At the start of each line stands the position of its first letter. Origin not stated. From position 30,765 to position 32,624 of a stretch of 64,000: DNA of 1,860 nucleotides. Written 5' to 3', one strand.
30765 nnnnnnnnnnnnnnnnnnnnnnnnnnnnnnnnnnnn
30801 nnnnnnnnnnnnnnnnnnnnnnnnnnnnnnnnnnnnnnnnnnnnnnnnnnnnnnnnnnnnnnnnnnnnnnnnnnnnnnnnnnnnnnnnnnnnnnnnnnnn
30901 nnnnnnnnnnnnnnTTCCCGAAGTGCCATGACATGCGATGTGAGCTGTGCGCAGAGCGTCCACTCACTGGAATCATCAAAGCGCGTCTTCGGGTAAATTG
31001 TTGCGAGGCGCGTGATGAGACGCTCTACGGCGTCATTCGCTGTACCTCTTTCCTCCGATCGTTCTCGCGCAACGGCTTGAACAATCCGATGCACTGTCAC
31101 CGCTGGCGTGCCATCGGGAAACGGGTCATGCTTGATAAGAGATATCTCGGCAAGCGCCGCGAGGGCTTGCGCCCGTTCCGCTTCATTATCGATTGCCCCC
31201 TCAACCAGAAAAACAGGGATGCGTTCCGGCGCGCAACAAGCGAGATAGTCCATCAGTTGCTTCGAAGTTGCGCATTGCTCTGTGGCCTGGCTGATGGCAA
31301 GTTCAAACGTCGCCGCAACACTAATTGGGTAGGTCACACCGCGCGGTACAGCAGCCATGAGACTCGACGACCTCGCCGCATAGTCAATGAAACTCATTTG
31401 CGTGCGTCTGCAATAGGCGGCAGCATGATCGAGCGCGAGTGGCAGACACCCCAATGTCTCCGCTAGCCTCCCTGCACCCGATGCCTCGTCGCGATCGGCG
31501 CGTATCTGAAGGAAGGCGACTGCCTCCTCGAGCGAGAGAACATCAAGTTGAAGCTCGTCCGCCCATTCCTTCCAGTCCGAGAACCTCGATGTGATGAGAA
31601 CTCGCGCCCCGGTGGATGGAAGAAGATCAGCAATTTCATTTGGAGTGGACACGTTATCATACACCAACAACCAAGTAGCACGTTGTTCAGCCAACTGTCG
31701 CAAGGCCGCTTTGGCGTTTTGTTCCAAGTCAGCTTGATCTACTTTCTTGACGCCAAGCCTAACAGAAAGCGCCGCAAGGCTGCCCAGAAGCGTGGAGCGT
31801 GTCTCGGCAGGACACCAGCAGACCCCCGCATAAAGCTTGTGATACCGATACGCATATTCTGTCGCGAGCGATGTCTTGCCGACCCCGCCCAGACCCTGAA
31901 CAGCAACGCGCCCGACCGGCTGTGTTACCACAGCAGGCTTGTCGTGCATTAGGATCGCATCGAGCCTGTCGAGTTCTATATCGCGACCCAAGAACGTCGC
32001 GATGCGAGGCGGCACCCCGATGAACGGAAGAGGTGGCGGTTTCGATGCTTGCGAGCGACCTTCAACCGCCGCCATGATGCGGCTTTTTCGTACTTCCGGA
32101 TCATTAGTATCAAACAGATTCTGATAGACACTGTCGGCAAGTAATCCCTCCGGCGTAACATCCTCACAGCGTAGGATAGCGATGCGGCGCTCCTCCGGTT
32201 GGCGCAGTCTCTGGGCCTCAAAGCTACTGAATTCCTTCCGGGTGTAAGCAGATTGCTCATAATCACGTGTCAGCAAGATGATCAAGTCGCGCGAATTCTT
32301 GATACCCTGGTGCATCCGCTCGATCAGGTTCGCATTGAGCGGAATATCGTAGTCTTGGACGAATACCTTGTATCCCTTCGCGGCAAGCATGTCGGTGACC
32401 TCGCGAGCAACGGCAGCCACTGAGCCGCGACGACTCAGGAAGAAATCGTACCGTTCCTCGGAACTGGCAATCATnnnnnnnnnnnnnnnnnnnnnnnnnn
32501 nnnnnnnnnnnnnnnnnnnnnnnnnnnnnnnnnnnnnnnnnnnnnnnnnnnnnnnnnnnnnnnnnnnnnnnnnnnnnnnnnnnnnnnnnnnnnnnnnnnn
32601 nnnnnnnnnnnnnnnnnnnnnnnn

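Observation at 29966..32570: AT-rich single-gene islet encoding a TIR / NB-ARC / TPR STAND protein (plant-NLR-like architecture): candidate NAD+-consuming immune sensor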

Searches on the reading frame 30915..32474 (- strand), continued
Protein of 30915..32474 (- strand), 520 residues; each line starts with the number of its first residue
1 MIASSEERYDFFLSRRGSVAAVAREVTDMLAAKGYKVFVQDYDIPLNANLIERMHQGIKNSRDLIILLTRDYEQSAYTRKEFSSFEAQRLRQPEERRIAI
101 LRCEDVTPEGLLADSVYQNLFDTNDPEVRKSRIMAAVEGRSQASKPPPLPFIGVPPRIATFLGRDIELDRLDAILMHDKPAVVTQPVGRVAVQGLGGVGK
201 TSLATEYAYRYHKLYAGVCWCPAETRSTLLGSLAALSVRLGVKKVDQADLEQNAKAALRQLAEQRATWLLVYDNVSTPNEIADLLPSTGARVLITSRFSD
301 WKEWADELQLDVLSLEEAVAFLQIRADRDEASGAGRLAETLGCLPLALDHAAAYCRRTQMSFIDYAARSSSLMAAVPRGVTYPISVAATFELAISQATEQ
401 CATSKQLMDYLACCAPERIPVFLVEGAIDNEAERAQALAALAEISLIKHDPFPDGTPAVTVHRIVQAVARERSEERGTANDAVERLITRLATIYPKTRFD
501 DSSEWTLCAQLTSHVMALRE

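Call 76: predict_structure(alignment_id=A3)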
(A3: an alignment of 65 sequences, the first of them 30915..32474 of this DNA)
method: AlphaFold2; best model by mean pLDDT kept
length: 520 residues; sequences in the alignment: 65
mean_pLDDT: 81.4   pTM: 0.62
mean pLDDT of the five models: 81.4, 79.4, 78.6, 76.0, 71.3
residues with pLDDT >= 90: 132; 70-90: 295; 50-70: 78; < 50: 15
segments of 3 or more residues with pLDDT < 50: 1-5, 179-185
pLDDT, mean of each block of 10 residues (from residue 1): 57 86 91 91 66 81 89 74 78 77 79 78 87 88 64 81 74 72 58 68 87 84 89 87 71 90 83 88 87 85 83 89 94 96 88 93 95 78 81 89 90 79 86 92 86 87 79 81 84 64 63 66
secondary structure, 60 per line:
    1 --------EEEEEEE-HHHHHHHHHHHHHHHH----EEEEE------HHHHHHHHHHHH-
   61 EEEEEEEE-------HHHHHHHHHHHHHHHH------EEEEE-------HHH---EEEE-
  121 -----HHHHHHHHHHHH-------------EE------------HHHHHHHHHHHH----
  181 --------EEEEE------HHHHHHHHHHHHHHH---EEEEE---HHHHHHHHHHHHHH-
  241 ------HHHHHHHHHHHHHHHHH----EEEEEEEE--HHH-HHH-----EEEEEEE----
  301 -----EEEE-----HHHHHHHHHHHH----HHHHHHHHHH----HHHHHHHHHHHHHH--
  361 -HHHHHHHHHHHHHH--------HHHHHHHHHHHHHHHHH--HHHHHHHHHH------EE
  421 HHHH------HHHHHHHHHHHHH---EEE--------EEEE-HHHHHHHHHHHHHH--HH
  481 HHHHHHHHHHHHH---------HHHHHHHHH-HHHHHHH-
elements in order: E9-15 H17-32 E37-41 H48-59 E61-68 H76-91 E98-102 E116-119 H126-137 H165-176 E189-193 H200-214 E218-222 H226-239 H247-263 E268-275 E290-296 E306-309 H315-326 H331-340 H345-358 H362-375 H384-400 H403-412 H421-424 H431-443 E447-449 E458-461 H463-476 H479-493 H503-511 H513-519

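Call 78: fold_search(model_id=the predicted structure, library=pdb)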
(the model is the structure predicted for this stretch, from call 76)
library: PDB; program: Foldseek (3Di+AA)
matches with E <= 10: 1451; with E <= 0.001: 53
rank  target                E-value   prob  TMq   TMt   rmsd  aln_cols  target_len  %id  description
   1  7dfv_A                3.2e-12  1.00  0.25  0.25  17.2       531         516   16  Cryo-EM structure of plant NLR RPP1 tetramer core part (released 2020-12-16)
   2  7dfv_B                3.2e-12  1.00  0.24  0.24  18.4       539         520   16  Cryo-EM structure of plant NLR RPP1 tetramer core part (released 2020-12-16)
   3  3sfz                  4.8e-12  1.00  0.35  0.18  11.0       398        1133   18  Crystal structure of full-length murine Apaf-1 (released 2011-08-24)
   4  3shf                  1.2e-11  1.00  0.35  0.19  10.9       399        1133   20  Crystal structure of the R265S mutant of full-length murine Apaf-1 (released 2011-08-24)
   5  1z6t_B                1.5e-11  1.00  0.34  0.31  11.0       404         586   18  Structure of the apoptotic protease-activating factor 1 bound to ADP (released 2005-04-19)
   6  7crc_B                1.8e-11  1.00  0.22  0.13  18.3       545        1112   16  Cryo-EM structure of plant NLR RPP1 tetramer in complex with ATR1 (released 2020-12-16)
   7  4m9s_A                3.3e-11  1.00  0.26  0.26  20.8       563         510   13  crystal structure of CED-4 bound CED-3 fragment (released 2013-10-23)
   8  7crc_A                3.9e-11  1.00  0.25  0.14  16.9       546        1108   15  Cryo-EM structure of plant NLR RPP1 tetramer in complex with ATR1 (released 2020-12-16)
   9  1z6t_A                4.3e-11  1.00  0.33  0.30  18.1       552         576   15  Structure of the apoptotic protease-activating factor 1 bound to ADP (released 2005-04-19)
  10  8xuq_A                1.6e-10  1.00  0.27  0.19  30.2       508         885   14  Cryo-EM structure of tomato NRC2 tetramer (released 2024-05-22)
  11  5juy_A                1.8e-10  1.00  0.27  0.14  18.6       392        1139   18  Active human apoptosome with procaspase-9 (released 2016-10-19)
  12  4m9s_B                1.8e-10  1.00  0.26  0.26  20.9       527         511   15  crystal structure of CED-4 bound CED-3 fragment (released 2013-10-23)
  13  5juy_B                2.3e-10  1.00  0.27  0.13  18.6       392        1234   18  Active human apoptosome with procaspase-9 (released 2016-10-19)
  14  2a5y_B                2.7e-10  1.00  0.26  0.27  18.1       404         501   16  Structure of a CED-4/CED-9 complex (released 2005-10-11)
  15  8jo0_A                3.2e-10  1.00  0.26  0.32  18.4       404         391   16  The Cryo-EM structure of a heptameric CED-4/CED-3 catalytic complex (released 2023-06-28)
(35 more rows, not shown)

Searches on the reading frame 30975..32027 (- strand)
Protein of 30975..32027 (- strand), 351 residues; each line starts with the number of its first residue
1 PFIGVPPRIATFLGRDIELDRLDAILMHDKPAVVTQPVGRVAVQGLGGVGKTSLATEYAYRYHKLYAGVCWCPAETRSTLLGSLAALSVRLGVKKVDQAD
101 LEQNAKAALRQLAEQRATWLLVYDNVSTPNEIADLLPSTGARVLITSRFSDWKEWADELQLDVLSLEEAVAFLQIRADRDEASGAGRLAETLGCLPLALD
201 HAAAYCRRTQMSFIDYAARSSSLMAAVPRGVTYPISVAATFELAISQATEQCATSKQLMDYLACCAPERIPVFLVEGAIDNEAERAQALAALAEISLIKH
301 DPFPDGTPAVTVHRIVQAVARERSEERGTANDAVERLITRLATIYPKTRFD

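Call 55: search_solved_structures(query=A2, max_evalue=1, show_alignments=2)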
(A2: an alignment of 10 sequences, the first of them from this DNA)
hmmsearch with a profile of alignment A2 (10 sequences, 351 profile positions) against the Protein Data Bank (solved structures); distinct sequences matched with E-value up to 1: 2.
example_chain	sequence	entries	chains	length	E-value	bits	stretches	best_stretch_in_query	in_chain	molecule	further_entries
7jlv_A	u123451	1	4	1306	3e-05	26.5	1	38-199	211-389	Disease resistance protein Roq1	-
7jlu_A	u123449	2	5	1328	3.1e-05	26.5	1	38-199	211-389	Disease resistance protein Roq1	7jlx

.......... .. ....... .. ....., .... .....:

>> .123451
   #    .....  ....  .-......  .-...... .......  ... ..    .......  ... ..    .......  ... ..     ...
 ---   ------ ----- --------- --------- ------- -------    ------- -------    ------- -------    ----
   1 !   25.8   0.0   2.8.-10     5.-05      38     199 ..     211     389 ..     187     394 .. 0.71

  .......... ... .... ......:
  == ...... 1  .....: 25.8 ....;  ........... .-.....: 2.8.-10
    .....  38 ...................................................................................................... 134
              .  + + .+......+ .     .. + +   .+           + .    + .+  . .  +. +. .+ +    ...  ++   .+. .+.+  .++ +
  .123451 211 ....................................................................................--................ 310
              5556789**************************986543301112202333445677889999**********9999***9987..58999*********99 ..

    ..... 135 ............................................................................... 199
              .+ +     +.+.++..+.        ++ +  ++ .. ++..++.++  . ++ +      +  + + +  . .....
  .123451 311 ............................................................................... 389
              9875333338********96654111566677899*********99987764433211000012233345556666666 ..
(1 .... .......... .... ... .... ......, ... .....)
